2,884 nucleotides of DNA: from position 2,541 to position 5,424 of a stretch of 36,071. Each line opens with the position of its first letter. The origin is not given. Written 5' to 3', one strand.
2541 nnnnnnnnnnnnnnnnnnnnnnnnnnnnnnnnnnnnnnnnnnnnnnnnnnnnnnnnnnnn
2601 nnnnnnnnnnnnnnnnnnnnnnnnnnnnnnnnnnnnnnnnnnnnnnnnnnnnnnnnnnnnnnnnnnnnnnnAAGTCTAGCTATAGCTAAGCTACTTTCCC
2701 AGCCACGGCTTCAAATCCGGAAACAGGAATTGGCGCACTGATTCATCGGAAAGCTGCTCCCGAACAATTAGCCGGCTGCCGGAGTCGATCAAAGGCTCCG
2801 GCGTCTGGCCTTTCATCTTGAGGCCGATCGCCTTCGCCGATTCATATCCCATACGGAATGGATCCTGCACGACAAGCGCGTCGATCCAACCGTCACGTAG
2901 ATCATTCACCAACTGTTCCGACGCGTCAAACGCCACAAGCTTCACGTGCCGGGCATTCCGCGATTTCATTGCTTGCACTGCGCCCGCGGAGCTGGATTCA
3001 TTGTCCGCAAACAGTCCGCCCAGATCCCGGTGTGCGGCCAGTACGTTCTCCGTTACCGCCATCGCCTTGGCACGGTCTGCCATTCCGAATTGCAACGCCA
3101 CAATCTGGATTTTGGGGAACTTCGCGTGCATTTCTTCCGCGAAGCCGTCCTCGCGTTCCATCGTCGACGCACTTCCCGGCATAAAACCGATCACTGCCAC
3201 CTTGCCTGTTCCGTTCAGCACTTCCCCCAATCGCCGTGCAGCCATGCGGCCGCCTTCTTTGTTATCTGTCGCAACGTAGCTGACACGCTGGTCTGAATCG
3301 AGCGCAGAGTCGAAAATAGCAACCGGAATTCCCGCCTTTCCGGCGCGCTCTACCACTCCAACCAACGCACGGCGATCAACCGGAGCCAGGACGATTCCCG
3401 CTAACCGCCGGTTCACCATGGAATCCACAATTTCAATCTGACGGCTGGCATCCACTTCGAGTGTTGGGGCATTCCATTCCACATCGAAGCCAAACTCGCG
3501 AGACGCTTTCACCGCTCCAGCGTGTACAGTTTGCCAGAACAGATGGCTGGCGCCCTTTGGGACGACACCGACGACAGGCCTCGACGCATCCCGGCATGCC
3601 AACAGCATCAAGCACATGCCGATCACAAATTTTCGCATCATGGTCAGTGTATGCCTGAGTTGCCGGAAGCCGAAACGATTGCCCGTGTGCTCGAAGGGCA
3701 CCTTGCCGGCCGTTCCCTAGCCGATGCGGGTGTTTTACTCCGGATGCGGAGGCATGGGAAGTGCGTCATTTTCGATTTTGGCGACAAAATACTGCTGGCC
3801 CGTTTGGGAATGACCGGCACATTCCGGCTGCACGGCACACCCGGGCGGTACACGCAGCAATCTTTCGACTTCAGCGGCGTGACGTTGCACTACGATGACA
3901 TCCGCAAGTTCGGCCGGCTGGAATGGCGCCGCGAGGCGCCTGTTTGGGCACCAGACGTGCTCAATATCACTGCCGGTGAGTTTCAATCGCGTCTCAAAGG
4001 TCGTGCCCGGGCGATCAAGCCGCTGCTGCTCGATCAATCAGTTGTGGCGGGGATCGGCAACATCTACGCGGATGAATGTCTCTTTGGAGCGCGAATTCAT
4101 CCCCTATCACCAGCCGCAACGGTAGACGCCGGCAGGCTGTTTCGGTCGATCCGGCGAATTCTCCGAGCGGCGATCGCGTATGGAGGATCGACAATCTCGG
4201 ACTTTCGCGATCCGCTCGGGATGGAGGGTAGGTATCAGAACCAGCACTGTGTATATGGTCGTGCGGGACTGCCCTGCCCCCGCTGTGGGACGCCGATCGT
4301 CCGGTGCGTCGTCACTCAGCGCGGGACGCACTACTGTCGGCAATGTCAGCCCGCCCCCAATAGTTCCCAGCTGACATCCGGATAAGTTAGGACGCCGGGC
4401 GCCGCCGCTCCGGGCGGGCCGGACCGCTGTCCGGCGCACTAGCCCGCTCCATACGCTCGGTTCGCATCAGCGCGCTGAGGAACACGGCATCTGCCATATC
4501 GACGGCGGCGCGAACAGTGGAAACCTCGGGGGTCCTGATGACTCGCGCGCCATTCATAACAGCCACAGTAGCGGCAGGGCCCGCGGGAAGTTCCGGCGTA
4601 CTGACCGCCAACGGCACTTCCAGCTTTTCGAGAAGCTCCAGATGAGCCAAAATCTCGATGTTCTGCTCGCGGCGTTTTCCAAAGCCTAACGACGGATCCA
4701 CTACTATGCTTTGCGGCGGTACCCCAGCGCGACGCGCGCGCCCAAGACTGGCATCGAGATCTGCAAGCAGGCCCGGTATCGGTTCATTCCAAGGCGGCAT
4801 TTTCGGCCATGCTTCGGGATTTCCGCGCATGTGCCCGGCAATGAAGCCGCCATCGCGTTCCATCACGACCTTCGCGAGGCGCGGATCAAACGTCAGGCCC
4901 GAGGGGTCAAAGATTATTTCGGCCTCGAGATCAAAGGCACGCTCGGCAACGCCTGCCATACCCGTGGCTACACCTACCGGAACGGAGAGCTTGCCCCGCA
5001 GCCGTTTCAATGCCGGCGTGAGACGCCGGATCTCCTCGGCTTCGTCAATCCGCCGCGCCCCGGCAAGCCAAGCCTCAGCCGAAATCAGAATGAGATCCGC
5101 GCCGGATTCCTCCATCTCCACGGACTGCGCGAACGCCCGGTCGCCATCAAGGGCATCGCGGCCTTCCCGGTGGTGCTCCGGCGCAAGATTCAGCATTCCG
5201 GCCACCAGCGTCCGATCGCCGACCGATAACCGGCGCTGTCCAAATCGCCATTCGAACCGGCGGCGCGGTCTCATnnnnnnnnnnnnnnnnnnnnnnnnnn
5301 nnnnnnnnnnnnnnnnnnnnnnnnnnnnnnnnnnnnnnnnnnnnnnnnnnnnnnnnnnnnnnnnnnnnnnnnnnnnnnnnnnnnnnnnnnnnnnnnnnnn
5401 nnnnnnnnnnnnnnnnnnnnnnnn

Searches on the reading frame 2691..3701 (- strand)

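Call 55: search_protein_families(library=pfam, proteins=[window:2691-3701:-], max_evalue=0.0001)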
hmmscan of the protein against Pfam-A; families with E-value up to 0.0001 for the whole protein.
window:2691-3701:- (336 aa): 3 families
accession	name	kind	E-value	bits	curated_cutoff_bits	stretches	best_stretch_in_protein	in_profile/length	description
PF13407.12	Peripla_BP_4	-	6.9e-58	196.7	35.1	1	44-299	1-257/258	Periplasmic binding protein domain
PF00532.27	Peripla_BP_1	-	1.8e-14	54.3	22.2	1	43-252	3-209/281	Periplasmic binding proteins and sugar binding domain of LacI family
PF13377.12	Peripla_BP_3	-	7.5e-06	26.6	26.5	0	166-315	10-165/167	Periplasmic binding protein-like domain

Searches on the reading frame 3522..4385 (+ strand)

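Call 55: search_protein_families(library=pfam, proteins=[window:3522-4385:+], max_evalue=0.0001)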
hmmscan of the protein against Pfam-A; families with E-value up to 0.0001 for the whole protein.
window:3522-4385:+ (287 aa): 3 families
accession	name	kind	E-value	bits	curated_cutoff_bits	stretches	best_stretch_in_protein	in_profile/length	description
PF06831.19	H2TH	-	3.7e-22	78.5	34.7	1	149-227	10-91/93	Formamidopyrimidine-DNA glycosylase H2TH domain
PF01149.29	Fapy_DNA_glyco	-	1.7e-16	61.4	25.5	1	73-133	53-117/117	Formamidopyrimidine-DNA glycosylase N-terminal domain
PF06827.20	zf-FPG_IleRS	-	6.3e-08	32.7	21.3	1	249-277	1-29/30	Zinc finger found in FPG and IleRS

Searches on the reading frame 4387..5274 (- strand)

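Call 55: search_protein_families(library=pfam, proteins=[window:4387-5274:-], max_evalue=0.0001)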
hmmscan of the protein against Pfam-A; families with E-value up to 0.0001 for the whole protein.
window:4387-5274:- (295 aa): 1 family
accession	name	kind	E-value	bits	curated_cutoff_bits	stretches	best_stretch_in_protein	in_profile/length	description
PF00809.28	Pterin_bind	-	3.1e-32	112.6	25.5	1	26-225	2-203/244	Pterin binding enzyme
